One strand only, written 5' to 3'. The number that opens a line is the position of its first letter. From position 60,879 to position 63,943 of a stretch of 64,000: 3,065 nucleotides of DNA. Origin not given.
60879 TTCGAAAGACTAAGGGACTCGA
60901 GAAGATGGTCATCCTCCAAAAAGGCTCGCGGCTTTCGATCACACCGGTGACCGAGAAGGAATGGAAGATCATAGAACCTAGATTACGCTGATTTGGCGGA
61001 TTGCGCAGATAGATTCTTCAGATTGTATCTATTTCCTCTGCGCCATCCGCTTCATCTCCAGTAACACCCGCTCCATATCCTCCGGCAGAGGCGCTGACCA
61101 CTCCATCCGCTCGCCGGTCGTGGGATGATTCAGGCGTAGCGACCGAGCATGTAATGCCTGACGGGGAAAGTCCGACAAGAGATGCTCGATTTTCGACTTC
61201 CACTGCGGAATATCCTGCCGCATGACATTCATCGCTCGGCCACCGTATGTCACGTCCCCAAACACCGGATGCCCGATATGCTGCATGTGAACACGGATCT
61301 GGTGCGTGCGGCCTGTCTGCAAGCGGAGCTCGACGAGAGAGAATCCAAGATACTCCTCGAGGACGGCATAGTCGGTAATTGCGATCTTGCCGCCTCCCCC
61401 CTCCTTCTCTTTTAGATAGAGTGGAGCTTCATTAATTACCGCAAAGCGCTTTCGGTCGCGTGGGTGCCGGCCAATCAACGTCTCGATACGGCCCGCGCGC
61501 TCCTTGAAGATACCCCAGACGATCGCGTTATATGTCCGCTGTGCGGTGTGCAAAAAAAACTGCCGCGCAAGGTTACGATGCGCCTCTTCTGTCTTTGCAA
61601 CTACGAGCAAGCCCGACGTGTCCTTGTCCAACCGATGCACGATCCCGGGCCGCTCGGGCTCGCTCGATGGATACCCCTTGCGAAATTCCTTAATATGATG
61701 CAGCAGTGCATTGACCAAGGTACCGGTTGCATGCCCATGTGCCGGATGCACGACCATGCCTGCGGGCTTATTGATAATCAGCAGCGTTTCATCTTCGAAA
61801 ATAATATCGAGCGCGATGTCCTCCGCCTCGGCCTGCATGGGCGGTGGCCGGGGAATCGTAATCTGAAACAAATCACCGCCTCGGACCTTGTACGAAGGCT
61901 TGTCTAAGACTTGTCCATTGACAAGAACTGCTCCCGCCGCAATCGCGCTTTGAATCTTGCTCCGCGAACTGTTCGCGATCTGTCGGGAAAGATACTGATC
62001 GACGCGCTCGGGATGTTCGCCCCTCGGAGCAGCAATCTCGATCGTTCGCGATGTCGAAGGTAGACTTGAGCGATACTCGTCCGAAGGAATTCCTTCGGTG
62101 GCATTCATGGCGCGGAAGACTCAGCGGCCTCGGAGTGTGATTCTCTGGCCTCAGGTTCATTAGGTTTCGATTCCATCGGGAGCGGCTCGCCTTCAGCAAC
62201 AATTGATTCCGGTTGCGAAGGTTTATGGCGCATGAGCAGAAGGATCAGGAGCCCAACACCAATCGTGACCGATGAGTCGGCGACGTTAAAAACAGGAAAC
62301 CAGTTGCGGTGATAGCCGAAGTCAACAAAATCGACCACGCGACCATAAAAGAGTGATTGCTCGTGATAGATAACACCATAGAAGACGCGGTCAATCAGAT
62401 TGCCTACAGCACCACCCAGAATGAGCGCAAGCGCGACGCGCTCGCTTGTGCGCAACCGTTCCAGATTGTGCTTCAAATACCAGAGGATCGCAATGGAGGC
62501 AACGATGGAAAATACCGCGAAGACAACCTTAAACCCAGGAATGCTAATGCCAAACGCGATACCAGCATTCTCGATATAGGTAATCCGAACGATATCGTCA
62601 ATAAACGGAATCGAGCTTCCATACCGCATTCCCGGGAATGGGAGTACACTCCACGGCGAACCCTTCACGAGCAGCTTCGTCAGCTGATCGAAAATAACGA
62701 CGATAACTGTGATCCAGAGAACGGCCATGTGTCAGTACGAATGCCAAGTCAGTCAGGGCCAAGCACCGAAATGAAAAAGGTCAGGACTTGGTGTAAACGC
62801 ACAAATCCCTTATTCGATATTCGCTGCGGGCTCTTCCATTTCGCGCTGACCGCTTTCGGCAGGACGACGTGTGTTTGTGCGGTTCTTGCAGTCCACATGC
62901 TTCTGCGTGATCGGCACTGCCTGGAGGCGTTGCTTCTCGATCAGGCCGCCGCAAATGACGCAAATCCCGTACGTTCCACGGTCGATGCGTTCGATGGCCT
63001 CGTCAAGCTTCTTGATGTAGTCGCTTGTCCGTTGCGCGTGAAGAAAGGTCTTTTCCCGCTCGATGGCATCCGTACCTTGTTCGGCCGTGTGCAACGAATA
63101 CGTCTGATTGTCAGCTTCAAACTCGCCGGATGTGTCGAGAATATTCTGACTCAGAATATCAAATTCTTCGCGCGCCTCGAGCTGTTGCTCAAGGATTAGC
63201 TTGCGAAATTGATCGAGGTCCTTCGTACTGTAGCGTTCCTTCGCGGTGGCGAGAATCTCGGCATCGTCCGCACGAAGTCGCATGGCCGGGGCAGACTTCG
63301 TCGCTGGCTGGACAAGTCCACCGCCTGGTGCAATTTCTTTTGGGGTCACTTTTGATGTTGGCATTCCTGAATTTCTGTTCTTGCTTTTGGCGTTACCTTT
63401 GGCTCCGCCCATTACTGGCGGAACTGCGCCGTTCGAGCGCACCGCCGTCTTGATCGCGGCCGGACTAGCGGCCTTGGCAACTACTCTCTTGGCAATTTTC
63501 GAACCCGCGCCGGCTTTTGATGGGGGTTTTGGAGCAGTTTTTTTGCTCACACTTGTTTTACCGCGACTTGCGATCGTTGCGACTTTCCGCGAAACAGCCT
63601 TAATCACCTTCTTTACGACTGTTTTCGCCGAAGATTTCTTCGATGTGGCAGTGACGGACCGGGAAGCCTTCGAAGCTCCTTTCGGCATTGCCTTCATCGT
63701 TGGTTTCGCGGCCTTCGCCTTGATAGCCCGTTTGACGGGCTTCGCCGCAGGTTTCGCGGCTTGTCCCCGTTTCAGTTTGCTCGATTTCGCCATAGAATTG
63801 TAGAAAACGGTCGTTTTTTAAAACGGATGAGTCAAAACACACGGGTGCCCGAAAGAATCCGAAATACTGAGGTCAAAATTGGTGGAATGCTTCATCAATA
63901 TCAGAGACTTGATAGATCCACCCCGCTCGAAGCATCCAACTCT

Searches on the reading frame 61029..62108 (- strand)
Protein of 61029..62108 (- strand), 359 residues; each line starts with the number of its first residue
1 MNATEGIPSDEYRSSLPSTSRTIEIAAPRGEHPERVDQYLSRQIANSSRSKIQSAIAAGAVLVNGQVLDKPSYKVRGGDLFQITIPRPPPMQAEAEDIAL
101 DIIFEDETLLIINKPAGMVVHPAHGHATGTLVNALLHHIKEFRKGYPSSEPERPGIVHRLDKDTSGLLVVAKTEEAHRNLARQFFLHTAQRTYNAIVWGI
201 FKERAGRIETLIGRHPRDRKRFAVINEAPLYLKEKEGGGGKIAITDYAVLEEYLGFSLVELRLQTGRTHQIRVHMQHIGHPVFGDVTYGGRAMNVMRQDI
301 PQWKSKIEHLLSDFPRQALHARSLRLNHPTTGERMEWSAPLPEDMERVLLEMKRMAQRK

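Call 52: find_encoding_contigs(protein=window:61029-62108:-, flank=10000, max_places=3)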
Protein window:61029-62108:- (359 aa): 4 contigs read that carry it; 1 place shown.
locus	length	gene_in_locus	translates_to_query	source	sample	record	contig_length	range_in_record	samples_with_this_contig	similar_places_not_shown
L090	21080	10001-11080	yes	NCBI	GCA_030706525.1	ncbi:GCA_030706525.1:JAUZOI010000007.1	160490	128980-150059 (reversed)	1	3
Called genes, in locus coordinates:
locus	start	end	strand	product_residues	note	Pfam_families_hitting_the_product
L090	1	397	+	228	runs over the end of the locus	PF01168:Ala_racemase_N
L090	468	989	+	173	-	PF05103:DivIVA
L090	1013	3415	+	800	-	PF01839:FG-GAP (faint), PF13517:FG-GAP_3, PF07593:UnbV_ASPIC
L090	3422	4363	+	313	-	PF00535:Glycos_transf_2, PF13641:Glyco_tranf_2_3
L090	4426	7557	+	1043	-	PF00133:tRNA-synt_1, PF13603:tRNA-synt_1_2 (weak), PF09334:tRNA-synt_1g (weak), PF08264:Anticodon_1, PF19302:DUF5915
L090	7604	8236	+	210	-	PF20329:DUF6624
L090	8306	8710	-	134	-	-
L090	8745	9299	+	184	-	PF01258:zf-dskA_traR (weak)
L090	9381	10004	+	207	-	PF01252:Peptidase_A8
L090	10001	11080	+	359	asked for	PF01479:S4, PF00849:PseudoU_synth_2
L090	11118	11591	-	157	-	PF01878:EVE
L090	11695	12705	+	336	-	PF04055:Radical_SAM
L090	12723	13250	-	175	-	PF13302:Acetyltransf_3, PF00583:Acetyltransf_1 (weak)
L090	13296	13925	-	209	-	PF22175:Ogg-HhH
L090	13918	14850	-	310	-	PF00730:HhH-GPD, PF00633:HHH (weak)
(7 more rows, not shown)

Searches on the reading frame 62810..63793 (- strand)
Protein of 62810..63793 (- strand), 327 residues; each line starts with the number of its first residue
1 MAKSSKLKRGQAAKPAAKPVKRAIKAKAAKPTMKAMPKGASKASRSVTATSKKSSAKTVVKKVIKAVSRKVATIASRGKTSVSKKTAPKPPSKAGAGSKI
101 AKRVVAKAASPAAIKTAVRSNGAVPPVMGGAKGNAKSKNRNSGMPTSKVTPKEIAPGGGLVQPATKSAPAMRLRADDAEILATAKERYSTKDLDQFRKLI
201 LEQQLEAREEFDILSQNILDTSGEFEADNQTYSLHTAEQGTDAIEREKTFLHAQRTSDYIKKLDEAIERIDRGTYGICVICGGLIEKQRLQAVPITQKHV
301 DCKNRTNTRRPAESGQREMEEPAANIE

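Call 51: find_encoding_contigs(protein=window:62810-63793:-, flank=10000, max_places=3)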
Protein window:62810-63793:- (327 aa): no gene with exactly this product is on record in the collection.
